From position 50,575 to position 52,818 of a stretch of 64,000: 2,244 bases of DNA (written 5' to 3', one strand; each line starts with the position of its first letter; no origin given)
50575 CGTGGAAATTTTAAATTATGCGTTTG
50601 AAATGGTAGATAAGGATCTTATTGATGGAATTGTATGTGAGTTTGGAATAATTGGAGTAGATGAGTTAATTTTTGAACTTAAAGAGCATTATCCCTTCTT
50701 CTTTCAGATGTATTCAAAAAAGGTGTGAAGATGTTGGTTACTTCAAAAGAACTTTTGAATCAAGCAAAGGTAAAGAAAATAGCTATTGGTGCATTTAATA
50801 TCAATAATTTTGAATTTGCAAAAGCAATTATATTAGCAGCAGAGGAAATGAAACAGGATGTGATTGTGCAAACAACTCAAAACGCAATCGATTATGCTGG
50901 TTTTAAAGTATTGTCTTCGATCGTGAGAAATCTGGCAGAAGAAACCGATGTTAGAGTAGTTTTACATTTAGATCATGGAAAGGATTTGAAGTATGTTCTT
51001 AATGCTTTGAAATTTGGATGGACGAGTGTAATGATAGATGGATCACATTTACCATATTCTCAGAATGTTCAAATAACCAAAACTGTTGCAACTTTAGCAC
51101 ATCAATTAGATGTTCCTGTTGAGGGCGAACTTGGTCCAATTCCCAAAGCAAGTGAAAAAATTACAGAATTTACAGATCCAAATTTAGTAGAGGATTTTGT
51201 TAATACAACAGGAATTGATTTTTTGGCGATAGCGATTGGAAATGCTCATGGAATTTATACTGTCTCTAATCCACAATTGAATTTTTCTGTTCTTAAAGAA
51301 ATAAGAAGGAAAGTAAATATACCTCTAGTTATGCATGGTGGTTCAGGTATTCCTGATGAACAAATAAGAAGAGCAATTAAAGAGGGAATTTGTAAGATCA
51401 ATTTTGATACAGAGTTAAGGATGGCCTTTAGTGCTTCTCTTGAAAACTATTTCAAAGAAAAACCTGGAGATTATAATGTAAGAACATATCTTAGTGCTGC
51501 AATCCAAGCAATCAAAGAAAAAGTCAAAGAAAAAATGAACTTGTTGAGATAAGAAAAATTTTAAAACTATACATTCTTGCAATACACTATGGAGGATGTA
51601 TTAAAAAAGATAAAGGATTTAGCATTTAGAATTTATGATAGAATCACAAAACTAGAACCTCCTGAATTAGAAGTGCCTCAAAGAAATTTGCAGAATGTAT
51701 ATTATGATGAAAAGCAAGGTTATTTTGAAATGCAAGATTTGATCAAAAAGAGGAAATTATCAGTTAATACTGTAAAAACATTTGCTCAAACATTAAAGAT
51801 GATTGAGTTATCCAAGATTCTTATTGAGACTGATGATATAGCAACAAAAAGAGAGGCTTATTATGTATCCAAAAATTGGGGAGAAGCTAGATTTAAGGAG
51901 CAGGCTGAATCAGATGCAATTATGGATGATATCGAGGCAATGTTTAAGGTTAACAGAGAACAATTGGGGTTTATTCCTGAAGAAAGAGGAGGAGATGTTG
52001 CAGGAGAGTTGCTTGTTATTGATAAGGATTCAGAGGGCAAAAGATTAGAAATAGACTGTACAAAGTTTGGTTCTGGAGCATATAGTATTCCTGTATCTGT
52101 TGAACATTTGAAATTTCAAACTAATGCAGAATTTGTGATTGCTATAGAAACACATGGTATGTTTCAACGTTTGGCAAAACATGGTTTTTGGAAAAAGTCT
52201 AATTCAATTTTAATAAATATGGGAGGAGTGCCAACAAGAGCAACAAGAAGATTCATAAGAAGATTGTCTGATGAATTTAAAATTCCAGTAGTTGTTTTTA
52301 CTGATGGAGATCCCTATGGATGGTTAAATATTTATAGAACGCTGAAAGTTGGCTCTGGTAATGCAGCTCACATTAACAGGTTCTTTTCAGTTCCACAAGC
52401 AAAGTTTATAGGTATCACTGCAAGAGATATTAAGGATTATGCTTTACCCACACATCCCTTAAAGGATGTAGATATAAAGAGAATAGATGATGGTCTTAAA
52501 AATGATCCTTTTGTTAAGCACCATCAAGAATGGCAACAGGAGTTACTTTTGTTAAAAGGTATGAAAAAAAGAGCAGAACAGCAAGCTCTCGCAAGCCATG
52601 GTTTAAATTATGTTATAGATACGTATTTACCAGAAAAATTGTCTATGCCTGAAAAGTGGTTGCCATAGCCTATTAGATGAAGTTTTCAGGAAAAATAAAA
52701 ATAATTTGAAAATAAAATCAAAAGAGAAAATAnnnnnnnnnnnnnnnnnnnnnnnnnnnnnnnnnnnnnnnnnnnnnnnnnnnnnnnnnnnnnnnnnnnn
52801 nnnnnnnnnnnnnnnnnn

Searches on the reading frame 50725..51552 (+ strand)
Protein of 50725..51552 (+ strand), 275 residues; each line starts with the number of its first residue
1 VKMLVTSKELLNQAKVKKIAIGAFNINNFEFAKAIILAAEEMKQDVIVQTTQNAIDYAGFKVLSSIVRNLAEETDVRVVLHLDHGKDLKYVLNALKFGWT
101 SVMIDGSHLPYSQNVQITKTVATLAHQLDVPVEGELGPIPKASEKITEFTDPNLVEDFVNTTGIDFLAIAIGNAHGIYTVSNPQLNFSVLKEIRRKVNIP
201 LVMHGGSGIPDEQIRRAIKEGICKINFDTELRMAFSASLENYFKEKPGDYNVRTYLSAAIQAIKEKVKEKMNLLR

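Call 47: search_protein_families(library=pfam, proteins=[window:50725-51552:+], max_evalue=0.001)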
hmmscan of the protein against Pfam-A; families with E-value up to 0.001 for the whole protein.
window:50725-51552:+ (275 aa): 1 family
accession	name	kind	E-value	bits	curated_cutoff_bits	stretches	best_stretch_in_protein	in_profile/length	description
PF01116.26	F_bP_aldolase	-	3.1e-95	319.3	25.5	1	5-274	1-272/277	Fructose-bisphosphate aldolase class-II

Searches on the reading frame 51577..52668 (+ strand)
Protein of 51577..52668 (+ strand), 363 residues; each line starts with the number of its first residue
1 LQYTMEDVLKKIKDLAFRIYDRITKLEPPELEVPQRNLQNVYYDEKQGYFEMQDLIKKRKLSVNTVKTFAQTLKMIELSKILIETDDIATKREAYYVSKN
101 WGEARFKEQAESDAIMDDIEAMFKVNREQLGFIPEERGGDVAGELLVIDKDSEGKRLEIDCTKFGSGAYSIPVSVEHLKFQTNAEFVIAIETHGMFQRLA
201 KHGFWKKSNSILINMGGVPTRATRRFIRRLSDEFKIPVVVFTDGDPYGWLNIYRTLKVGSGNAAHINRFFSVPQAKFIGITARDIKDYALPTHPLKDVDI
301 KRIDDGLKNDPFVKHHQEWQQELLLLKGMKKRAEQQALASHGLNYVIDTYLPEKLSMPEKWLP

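Call 47: search_protein_families(library=pfam, proteins=[window:51577-52668:+], max_evalue=0.001)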
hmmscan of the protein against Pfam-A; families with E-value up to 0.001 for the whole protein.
window:51577-52668:+ (363 aa): 3 families
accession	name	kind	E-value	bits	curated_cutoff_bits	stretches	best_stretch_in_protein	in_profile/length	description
PF21180.3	TOP6A-Spo11_Toprim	-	4.8e-61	206.1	24.1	1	186-355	1-170/170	Topoisomerase 6 subunit A/Spo11, Toprim domain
PF20768.2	Topo_VI_alpha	-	7.6e-19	67.7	23.6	1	135-183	1-49/50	All-beta domain in DNA topoisomerase VI alpha subunit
PF04406.19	TP6A_N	-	3.8e-17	62.3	26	1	67-131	1-61/62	Type IIB DNA topoisomerase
